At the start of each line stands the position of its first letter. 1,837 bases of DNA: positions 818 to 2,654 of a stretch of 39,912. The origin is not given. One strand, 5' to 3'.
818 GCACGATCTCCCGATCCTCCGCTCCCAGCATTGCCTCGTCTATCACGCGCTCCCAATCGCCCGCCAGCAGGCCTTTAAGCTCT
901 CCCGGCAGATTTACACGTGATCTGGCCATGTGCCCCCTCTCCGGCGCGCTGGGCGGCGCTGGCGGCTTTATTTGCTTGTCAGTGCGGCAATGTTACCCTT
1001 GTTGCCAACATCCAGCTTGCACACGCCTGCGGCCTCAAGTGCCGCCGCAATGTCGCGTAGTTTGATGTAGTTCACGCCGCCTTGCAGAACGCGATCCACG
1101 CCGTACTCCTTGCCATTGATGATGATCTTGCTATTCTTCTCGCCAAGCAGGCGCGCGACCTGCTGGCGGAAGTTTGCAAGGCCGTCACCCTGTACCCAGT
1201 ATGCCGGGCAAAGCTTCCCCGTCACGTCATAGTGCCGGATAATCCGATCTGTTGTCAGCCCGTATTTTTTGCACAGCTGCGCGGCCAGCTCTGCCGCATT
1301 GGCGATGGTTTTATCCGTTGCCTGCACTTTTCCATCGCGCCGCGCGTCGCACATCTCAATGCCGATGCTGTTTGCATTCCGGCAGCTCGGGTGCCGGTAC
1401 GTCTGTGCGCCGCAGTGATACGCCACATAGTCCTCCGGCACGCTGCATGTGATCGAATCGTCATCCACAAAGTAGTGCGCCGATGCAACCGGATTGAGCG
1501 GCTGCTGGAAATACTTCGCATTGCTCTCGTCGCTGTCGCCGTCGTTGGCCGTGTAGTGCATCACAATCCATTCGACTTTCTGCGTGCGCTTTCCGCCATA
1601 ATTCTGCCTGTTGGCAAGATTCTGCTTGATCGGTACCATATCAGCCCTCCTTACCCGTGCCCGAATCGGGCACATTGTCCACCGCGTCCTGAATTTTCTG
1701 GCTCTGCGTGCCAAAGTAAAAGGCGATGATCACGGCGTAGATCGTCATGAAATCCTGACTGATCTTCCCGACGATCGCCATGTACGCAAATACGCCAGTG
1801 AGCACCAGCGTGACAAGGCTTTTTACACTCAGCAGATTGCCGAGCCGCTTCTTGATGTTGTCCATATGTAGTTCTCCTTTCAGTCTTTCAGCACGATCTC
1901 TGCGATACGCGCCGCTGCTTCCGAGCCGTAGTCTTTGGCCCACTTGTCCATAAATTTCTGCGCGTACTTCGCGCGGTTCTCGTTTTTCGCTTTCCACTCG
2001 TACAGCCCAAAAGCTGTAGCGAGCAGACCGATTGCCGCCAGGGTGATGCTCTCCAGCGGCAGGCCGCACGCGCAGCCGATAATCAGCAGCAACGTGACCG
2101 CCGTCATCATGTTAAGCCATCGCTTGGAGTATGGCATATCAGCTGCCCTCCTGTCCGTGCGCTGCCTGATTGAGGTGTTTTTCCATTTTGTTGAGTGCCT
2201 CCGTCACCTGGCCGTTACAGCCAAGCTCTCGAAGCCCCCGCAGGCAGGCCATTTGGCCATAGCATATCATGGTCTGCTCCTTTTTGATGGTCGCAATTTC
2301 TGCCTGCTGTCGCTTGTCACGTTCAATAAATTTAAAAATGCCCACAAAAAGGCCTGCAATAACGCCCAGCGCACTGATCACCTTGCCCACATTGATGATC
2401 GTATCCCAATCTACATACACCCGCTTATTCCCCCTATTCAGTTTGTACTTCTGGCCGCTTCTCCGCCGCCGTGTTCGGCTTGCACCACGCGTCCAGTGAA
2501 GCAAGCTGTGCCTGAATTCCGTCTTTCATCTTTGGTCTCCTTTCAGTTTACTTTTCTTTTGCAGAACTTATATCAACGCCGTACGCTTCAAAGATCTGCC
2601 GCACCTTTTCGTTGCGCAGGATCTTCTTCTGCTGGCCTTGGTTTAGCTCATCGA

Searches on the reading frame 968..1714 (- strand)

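Call 72: search_protein_families(library=phrogs, proteins=[window:968-1714:-], max_evalue=0.001)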
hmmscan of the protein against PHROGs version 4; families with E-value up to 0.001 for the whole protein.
window:968-1714:- (248 aa): 22 families
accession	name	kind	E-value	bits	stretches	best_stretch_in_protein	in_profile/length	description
phrog_1794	-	lysis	3.8e-41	142.6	1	29-216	36-233/336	amidase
phrog_670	-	lysis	7.3e-41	141.7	1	12-227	76-298/596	endolysin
phrog_9611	-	lysis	2.9e-40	139.4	1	41-200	17-179/246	endolysin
phrog_833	-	lysis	2.5e-36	126.9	1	28-198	10-185/294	endolysin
phrog_3088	-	lysis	1.4e-31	111.2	1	26-232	1-205/248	amidase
phrog_1493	-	lysis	3.5e-30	106.5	1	36-195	21-176/394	endolysin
phrog_2338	-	lysis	1.6e-29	104.4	1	28-194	7-177/346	endolysin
phrog_19265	-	unknown function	2.9e-25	90.5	1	35-175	12-146/293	-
phrog_5182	-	lysis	8.2e-18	66.1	1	41-194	29-191/321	endolysin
phrog_15001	-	lysis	4.9e-15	56.5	1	64-195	67-203/367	endolysin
phrog_7698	-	lysis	4.9e-14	53.8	1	31-194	9-161/316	endolysin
phrog_14048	-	lysis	2.9e-12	47.9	1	26-161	6-137/305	endolysin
phrog_18955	-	unknown function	5.4e-12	46.1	1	36-172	286-418/483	-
phrog_3393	-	lysis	2.1e-11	45.2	1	28-175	4-143/342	endolysin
phrog_700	-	lysis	4.1e-11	43.9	1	31-165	201-325/491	endolysin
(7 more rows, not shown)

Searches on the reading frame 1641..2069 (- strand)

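Call 72: search_protein_families(library=phrogs, proteins=[window:1641-2069:-], max_evalue=0.001)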
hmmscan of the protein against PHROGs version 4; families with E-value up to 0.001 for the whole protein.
window:1641-2069:- (142 aa): 2 families
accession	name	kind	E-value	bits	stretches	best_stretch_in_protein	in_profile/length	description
phrog_13256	-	unknown function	2.4e-16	60.3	1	76-125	4-54/62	-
phrog_34399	-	unknown function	9.9e-11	42.4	1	77-126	6-55/57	-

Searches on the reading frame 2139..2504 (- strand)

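Call 72: search_protein_families(library=phrogs, proteins=[window:2139-2504:-], max_evalue=0.001)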
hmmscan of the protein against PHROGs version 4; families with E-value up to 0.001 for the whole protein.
window:2139-2504:- (121 aa): 1 family
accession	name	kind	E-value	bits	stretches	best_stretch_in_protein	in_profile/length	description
phrog_1009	-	unknown function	7e-08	33.5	1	34-119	6-90/103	-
